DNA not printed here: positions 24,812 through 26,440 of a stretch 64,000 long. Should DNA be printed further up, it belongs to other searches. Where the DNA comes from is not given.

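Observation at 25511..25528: The island's enhancer-binding protein has GVASGV instead of the GAFTGA sigma-54 contact loop and no sensor domain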

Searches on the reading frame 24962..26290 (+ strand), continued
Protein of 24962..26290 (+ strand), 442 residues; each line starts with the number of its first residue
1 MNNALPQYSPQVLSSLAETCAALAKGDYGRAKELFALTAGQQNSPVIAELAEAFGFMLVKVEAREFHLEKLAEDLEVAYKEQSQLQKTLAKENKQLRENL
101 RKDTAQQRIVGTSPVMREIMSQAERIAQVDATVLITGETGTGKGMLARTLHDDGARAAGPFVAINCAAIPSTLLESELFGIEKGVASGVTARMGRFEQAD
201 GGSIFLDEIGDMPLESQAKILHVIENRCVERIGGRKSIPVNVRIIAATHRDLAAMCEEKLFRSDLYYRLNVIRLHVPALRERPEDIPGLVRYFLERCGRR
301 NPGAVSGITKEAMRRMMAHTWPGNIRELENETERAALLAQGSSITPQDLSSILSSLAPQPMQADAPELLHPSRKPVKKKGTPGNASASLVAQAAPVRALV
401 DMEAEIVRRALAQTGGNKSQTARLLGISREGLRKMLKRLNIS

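Call 37: find_related_loci(query=A1, collection=genome_contigs, flank=10000)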
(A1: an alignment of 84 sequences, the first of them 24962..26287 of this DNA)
Query A1 (442 aa) in genome_contigs; peptide patterns used: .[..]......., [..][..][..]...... (x = any residue, [..] = any of these).
600 stretches matched a pattern (row limit reached: there are more); 599 encode a relative of the query (tblastn E <= 1e-3); the best 80 are kept; 80 distinct loci.
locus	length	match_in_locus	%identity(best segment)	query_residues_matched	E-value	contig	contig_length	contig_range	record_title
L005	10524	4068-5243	43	35-441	9e-94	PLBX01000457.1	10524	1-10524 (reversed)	MAG: Acidobacteriaceae bacterium isolate palsa_253 73.20111000_P3M.32_contig_59553, whole genome shotgun sequence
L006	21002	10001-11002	45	79-440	9e-93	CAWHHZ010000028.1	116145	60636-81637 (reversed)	MAG: uncultured Acidobacteriota bacterium isolate MFD01721.bin.1.231 genome assembly, contig: contig_67592, whole genome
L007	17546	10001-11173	43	35-442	3e-92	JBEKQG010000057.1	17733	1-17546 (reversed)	MAG: Terriglobales bacterium isolate SPRUCE 482 SPRUCE_482_57, whole genome shotgun sequence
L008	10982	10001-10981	44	87-439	7e-88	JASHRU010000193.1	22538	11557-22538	MAG: Candidatus Acidiferrales bacterium isolate JOPF109 JOPF_N103_contig_35115, whole genome shotgun sequence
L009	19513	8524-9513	44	79-429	3e-87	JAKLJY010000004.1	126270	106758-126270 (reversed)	MAG: Myxococcota bacterium isolate MAG.78 MAG.78-NODE_4_length_126270_cov_6.202729, whole genome shotgun sequence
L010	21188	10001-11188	41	53-441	4e-87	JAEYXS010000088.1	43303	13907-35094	MAG: Verrucomicrobia bacterium isolate OH_CBlB_325 k127_2599921, whole genome shotgun sequence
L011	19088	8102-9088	43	89-442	2e-85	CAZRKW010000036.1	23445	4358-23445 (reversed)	MAG TPA_asm: uncultured Acidobacteriaceae bacterium isolate binchicken_co54_479 genome assembly, contig: NODE_3778_lengt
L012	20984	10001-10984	43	82-438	7e-85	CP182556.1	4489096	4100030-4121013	Shigella flexneri strain SFBU1023 chromosome, complete genome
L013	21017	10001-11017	45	89-442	1e-84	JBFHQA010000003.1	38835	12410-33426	MAG: Thiobacillus sp. isolate Mix_sand08.2021.06.G.60 k141_3202192_length_38835_cov_12.8442, whole genome shotgun sequen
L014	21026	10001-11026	44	98-442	2e-84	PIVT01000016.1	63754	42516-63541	MAG: Proteobacteria bacterium isolate Glo_12 GloG15_CONTIG372, whole genome shotgun sequence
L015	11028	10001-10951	45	78-389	8e-84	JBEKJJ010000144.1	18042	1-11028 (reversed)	MAG: Bryobacteraceae bacterium isolate SPRUCE 320 SPRUCE_320_144, whole genome shotgun sequence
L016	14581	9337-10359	45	98-442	2e-83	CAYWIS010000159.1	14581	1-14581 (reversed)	MAG TPA_asm: uncultured Pirellulaceae bacterium isolate SRP268622_co1_256 genome assembly, contig: NODE_9370_length_1458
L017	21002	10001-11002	47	109-441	4e-83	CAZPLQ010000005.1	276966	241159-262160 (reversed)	MAG TPA_asm: uncultured Hyphomicrobium sp. isolate binchicken_co242_102 genome assembly, contig: NODE_120_length_276966_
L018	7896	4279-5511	41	13-441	6e-83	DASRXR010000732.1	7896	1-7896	MAG TPA_asm: Polyangiales bacterium isolate SMAG_U12567 k141_61814, whole genome shotgun sequence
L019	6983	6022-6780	52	95-349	6e-83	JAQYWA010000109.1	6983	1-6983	MAG: Desulfuromonas sp. isolate Pyr_d60_bin28 Pyr_d60_bin.28.orig_d60_contig-145_7093, whole genome shotgun sequence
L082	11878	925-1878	42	107-442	1e-75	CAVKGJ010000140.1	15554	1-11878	Oscillospiraceae bacterium isolate G02637-L1_cleanbin_000004 genome assembly, contig: Spades_G02637-L1_contig_1580, whol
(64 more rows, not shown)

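Call 43: search_protein_families(library=pfam, proteins=[L006:9500-11026:+, L006:11139-11477:+, L006:11446-11904:+, L006:11796-12266:+, L006:12124-13956:+, L006:8214-9065:+, L006:6833-8227:-, L009:7801-9558:+, L009:6179-7942:-, L009:9850-10836:+], max_evalue=0.001)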
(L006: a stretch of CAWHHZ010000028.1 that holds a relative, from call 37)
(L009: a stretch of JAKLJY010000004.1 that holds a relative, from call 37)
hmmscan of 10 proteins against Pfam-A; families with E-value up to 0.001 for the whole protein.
L006:9500-11026:+ (508 aa): 11 families
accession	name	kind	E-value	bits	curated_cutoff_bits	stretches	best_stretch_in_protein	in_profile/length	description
PF00158.32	Sigma54_activat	-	5.3e-70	234.9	20.2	1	198-364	1-168/168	Sigma-54 interaction domain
PF14532.12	Sigma54_activ_2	-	2.7e-23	83.2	25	1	199-368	1-138/138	Sigma-54 interaction domain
PF25601.1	AAA_lid_14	-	1.3e-21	76.7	27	1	369-438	1-70/87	AAA+ ATPase lid domain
PF02954.25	HTH_8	-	6.1e-12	45.5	22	1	459-499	1-41/42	Bacterial regulatory protein, Fis family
PF13492.12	GAF_3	-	1.9e-08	35.2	27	1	36-164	4-129/129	GAF domain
PF13185.12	GAF_2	-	1.7e-07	32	28.6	1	34-163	4-136/136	GAF domain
PF07728.20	AAA_5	-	1.2e-06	29.1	22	1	221-340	1-124/139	AAA domain (dynein-related subfamily)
PF13551.12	HTH_29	-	8.3e-06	26.2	28.1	1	477-507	13-43/64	Winged helix-turn helix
PF07724.20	AAA_2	-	8.7e-06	26.3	27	1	219-334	3-119/166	AAA domain (Cdc48 subfamily)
PF01078.27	Mg_chelatase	-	0.00036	20.4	20.3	0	275-320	92-137/207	Magnesium chelatase, subunit ChlI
PF01590.32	GAF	-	0.00053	21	22.4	0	36-161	4-132/133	GAF domain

L006:11139-11477:+ (112 aa): 0 families

L006:11446-11904:+ (152 aa): 2 families
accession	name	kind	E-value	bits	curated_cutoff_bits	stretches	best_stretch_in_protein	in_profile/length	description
PF13581.12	HATPase_c_2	-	1.6e-19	70.6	27.4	1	27-145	10-127/127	Histidine kinase-like ATPase domain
PF02518.31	HATPase_c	-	0.00036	21.4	26.4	1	47-142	4-104/111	Histidine kinase-, DNA gyrase B-, and HSP90-like ATPase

L006:11796-12266:+ (156 aa): 1 family
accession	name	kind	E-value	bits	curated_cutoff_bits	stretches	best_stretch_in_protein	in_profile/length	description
PF01740.26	STAS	-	3.3e-11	43.3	22.6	1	47-144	8-106/106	STAS domain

L006:12124-13956:+ (610 aa): 4 families
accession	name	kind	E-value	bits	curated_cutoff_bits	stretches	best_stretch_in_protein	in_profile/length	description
PF07228.17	SpoIIE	-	7.8e-47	160.1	25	1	421-609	2-191/192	Stage II sporulation protein E (SpoIIE)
PF13492.12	GAF_3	-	7.3e-22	78.6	27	1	231-360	2-129/129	GAF domain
PF01590.32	GAF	-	8.5e-14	52.7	22.4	1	231-358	2-133/133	GAF domain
PF13185.12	GAF_2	-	2e-12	47.9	28.6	1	229-359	2-136/136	GAF domain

L006:8214-9065:+ (283 aa): 0 families

L006:6833-8227:- (464 aa): 1 family
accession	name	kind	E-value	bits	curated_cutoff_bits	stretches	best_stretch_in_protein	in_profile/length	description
PF00025.27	Arf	-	7e-09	35.8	22.3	1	71-186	57-172/174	ADP-ribosylation factor family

L009:7801-9558:+ (585 aa): 12 families
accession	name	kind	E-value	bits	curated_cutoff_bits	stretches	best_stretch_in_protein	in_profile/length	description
PF00158.32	Sigma54_activat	-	2.8e-66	222.8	20.2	1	272-438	1-168/168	Sigma-54 interaction domain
PF14532.12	Sigma54_activ_2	-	2.1e-23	83.5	25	1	273-442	1-138/138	Sigma-54 interaction domain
PF25601.1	AAA_lid_14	-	2.3e-22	79.1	27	1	443-516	1-74/87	AAA+ ATPase lid domain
PF01590.32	GAF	-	3.6e-16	60.4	22.4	1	95-235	1-132/133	GAF domain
PF13185.12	GAF_2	-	8.7e-16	58.8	28.6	1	94-235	2-134/136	GAF domain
PF02954.25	HTH_8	-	1e-14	54.4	22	1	544-581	5-42/42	Bacterial regulatory protein, Fis family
PF13492.12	GAF_3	-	4.7e-10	40.4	27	1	101-238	7-129/129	GAF domain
PF07728.20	AAA_5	-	2.8e-06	27.8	22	1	295-413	1-123/139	AAA domain (dynein-related subfamily)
PF13556.12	HTH_30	-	0.00014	22.1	27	1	555-581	10-36/59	PucR C-terminal helix-turn-helix domain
PF00004.35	AAA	-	0.0002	22.2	21.2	1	296-427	1-126/131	ATPase family associated with various cellular activities (AAA)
PF06068.19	TIP49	-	0.00025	20.8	23.8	1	263-330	17-86/347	TIP49 P-loop domain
PF13191.12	AAA_16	-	0.00034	21.6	32.6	1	284-389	14-122/167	AAA ATPase domain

L009:6179-7942:- (587 aa): 0 families

L009:9850-10836:+ (328 aa): 2 families
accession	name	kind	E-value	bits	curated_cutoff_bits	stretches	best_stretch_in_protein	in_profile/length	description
PF01556.23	DnaJ_C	-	9.3e-32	110.6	26.6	1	162-327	3-149/152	DnaJ C terminal domain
PF00226.36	DnaJ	-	4.6e-12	46.3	27.8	1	11-57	5-54/63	DnaJ domain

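Call 44: predict_structure(alignment_id=A1)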
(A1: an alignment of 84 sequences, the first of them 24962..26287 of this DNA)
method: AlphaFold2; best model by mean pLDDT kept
length: 442 residues; sequences in the alignment: 84
mean_pLDDT: 91.1   pTM: 0.69
mean pLDDT of the five models: 91.1, 89.4, 89.0, 88.6, 88.4
residues with pLDDT >= 90: 330; 70-90: 80; 50-70: 16; < 50: 16
segments of 3 or more residues with pLDDT < 50: 1-3, 380-392
pLDDT, mean of each block of 10 residues (from residue 1): 63 90 88 88 86 90 93 98 97 91 81 95 97 97 96 95 97 96 87 97 98 98 98 96 98 98 98 97 97 96 97 97 96 98 98 90 73 61 45 69 97 97 98 97 92
secondary structure, 60 per line:
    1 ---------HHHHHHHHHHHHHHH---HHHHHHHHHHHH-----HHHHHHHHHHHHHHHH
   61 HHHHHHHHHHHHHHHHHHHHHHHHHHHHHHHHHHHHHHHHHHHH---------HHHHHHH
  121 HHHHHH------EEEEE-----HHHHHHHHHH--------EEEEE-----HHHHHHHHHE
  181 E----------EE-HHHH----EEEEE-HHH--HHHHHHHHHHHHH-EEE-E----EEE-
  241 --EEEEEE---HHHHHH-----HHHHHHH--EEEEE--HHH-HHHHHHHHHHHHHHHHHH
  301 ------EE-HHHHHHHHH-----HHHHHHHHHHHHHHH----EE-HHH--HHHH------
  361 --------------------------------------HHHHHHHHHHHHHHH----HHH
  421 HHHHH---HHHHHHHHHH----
elements in order: H10-24 H28-39 H45-104 H114-126 E133-137 H143-152 E161-165 H171-179 H195-198 E203-207 H214-226 E228-230 E237-239 E243-248 H252-257 H263-269 E272-276 H283-300 H310-318 H324-338 H351-354 H399-413 H418-425 H429-438

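Call 46: find_encoding_contigs(protein=P0023, flank=10000, max_places=1)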
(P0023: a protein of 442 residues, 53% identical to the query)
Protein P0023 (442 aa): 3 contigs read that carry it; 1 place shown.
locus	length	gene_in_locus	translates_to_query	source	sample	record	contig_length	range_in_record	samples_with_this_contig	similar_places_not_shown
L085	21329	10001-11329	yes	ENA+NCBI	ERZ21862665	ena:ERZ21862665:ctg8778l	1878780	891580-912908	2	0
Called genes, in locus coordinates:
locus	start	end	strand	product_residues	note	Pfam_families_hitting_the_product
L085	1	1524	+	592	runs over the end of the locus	-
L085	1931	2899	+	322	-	-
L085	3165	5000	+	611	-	PF13185:GAF_2 (weak), PF00512:HisKA, PF02518:HATPase_c, PF00072:Response_reg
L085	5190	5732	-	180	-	-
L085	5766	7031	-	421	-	-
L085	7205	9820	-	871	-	PF13581:HATPase_c_2, PF00672:HAMP, PF07228:SpoIIE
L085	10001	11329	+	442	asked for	PF07724:AAA_2 (faint), PF00158:Sigma54_activat, PF14532:Sigma54_activ_2, PF07728:AAA_5 (weak), PF25601:AAA_lid_14, PF02954:HTH_8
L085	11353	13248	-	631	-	PF07228:SpoIIE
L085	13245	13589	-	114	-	PF01740:STAS, PF13466:STAS_2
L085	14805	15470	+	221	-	-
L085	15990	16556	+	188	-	PF04011:LemA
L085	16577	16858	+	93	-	-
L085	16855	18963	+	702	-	PF09972:DUF2207, PF20990:DUF2207_C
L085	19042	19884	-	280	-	PF02678:Pirin, PF05726:Pirin_C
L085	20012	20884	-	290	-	PF03102:NeuB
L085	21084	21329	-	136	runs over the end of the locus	PF02719:Polysacc_synt_2 (weak)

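Call 47: find_encoding_contigs(protein=P0103, flank=10000, max_places=1)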
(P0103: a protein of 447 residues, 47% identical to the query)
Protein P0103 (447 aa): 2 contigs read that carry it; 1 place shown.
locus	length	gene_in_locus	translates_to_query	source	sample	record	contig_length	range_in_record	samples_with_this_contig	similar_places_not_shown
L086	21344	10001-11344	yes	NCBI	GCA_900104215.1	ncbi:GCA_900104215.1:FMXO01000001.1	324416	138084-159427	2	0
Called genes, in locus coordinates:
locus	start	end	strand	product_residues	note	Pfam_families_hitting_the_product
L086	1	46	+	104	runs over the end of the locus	-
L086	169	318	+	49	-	PF18919:DUF5670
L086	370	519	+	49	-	PF11752:DUF3309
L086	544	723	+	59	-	-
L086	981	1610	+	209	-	PF07022:Phage_CI_repr (weak), PF00717:Peptidase_S24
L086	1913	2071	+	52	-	-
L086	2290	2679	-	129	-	PF00037:Fer4 (faint), PF13237:Fer4_10 (faint), PF14697:Fer4_21 (weak), PF12838:Fer4_7, PF13187:Fer4_9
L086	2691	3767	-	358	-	PF00374:NiFeSe_Hases, PF00346:Complex1_49kDa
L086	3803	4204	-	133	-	PF00329:Complex1_30kDa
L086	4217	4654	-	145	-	PF01058:Oxidored_q6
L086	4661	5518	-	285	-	PF00146:NADHdh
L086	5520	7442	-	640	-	PF00662:Proton_antipo_N (weak), PF00361:Proton_antipo_M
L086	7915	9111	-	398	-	PF00890:FAD_binding_2, PF01134:GIDA (faint), PF01266:DAO (faint), PF03486:HI0933_like, PF07992:Pyr_redox_2 (faint), PF12831:FAD_oxidored (weak), PF13450:NAD_binding_8, PF22780:HI0933_like_1st, +1 more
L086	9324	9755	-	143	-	PF07883:Cupin_2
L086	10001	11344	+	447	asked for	PF00158:Sigma54_activat, PF14532:Sigma54_activ_2, PF07724:AAA_2 (weak), PF07728:AAA_5 (weak), PF25601:AAA_lid_14, PF02954:HTH_8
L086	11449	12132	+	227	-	PF05719:GPP34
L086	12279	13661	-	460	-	PF12912:N_NLPC_P60, PF12913:SH3_6, PF00877:NLPC_P60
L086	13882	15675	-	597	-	PF00425:Chorismate_bind, PF01063:Aminotran_4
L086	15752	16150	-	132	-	PF00072:Response_reg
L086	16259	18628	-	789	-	PF02743:dCache_1, PF00672:HAMP, PF02518:HATPase_c, PF00072:Response_reg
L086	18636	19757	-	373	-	PF01547:SBP_bac_1, PF13416:SBP_bac_8, PF13531:SBP_bac_11 (weak), PF13343:SBP_bac_6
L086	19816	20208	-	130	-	PF00072:Response_reg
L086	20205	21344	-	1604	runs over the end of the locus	PF03924:CHASE, PF00989:PAS, PF08448:PAS_4, PF13426:PAS_9, PF01590:GAF, PF08447:PAS_3, PF00512:HisKA, PF02518:HATPase_c, +4 more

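Call 48: find_encoding_contigs(protein=P0097, flank=10000, max_places=1)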
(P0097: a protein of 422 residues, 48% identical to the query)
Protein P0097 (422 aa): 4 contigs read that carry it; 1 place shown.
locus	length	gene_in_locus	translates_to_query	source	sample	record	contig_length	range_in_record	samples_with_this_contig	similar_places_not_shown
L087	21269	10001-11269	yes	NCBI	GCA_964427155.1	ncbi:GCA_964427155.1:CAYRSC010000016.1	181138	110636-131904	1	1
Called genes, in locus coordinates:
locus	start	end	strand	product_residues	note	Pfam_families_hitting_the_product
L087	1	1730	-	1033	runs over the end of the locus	-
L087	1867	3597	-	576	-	PF01979:Amidohydro_1, PF07969:Amidohydro_3 (faint), PF13382:Adenine_deam_C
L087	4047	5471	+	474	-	PF03841:SelA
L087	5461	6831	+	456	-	PF02127:Peptidase_M18, PF05343:Peptidase_M42 (faint)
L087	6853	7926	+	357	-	PF00990:GGDEF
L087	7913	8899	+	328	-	-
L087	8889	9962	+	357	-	PF04055:Radical_SAM (weak), PF20903:SPL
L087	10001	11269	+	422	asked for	PF00158:Sigma54_activat, PF14532:Sigma54_activ_2, PF01078:Mg_chelatase (faint), PF07724:AAA_2 (weak), PF25601:AAA_lid_14, PF02954:HTH_8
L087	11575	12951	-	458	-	PF04055:Radical_SAM, PF13186:SPASM (weak)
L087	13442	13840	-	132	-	PF05443:ROS_MUCR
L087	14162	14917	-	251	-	PF01975:SurE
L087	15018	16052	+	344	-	PF01336:tRNA_anti-codon (weak), PF01966:HD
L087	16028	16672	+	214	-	PF02223:Thymidylate_kin, PF13671:AAA_33 (faint)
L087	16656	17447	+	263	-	PF00588:SpoU_methylase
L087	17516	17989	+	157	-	PF01584:CheW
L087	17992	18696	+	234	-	-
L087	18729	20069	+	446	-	PF00989:PAS, PF08448:PAS_4, PF13188:PAS_8 (weak), PF13426:PAS_9, PF00158:Sigma54_activat, PF14532:Sigma54_activ_2, PF07728:AAA_5, PF25601:AAA_lid_14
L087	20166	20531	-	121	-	PF00072:Response_reg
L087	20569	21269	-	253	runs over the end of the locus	PF01656:CbiA, PF02374:ArsA_ATPase (faint), PF06564:CBP_BcsQ (weak), PF09140:MipZ, PF10609:ParA, PF13614:AAA_31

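Call 58: search_protein_families(library=pfam, proteins=[L002:10001-10330:+, L004:9573-9902:+, L003:10001-10330:+, L087:10001-10330:+], max_evalue=5)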
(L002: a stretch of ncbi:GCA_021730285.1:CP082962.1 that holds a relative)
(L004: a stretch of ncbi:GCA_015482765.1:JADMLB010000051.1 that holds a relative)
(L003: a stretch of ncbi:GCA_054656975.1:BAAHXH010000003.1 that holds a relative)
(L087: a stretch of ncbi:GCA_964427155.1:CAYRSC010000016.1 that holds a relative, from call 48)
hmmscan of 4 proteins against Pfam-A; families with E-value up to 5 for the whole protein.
L002:10001-10330:+ (110 aa): 1 family
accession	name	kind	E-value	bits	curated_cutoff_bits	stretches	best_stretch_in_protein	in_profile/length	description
PF22023.1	Pus10_THUMP_arc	-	0.0024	18.4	28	1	46-96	3-52/78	Pus10 THUMP domain, archaeal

L004:9573-9902:+ (110 aa): 5 families
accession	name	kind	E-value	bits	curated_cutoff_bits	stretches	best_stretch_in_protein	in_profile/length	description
PF11740.13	KfrA_N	-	0.0082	17.3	26.1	1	32-93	52-111/113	Plasmid replication region DNA-binding N-term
PF07719.23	TPR_2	-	0.044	14.4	27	0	19-31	13-25/34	Tetratricopeptide repeat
PF14346.11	DUF4398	-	0.054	14.4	27.9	1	68-88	24-44/78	Domain of unknown function (DUF4398)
PF16888.10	YwqH-like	-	0.058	14.1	33.7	1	61-93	20-52/123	YwqH-like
PF07720.18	TPR_3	-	0.32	11.7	20.7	0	20-30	14-24/34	Tetratricopeptide repeat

L003:10001-10330:+ (110 aa): 2 families
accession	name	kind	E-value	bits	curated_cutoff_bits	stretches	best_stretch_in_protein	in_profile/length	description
PF15191.11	Synaptonemal_3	-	0.0096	16.2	27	1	6-33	20-47/92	Synaptonemal complex central element protein 3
PF21802.2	Cas3-like_C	-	0.12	12.9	27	1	15-74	38-92/96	CRISPR-associated Cas3 subtype I-F/YPEST-like, C-terminal domain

L087:10001-10330:+ (110 aa): 2 families
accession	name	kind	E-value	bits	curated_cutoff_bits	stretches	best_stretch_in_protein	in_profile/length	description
PF01166.23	TSC22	-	0.18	12.5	30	1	63-93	13-43/57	TSC-22/dip/bun family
PF06156.18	YabA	-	0.2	12.7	30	1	53-94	11-52/103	Initiation control protein YabA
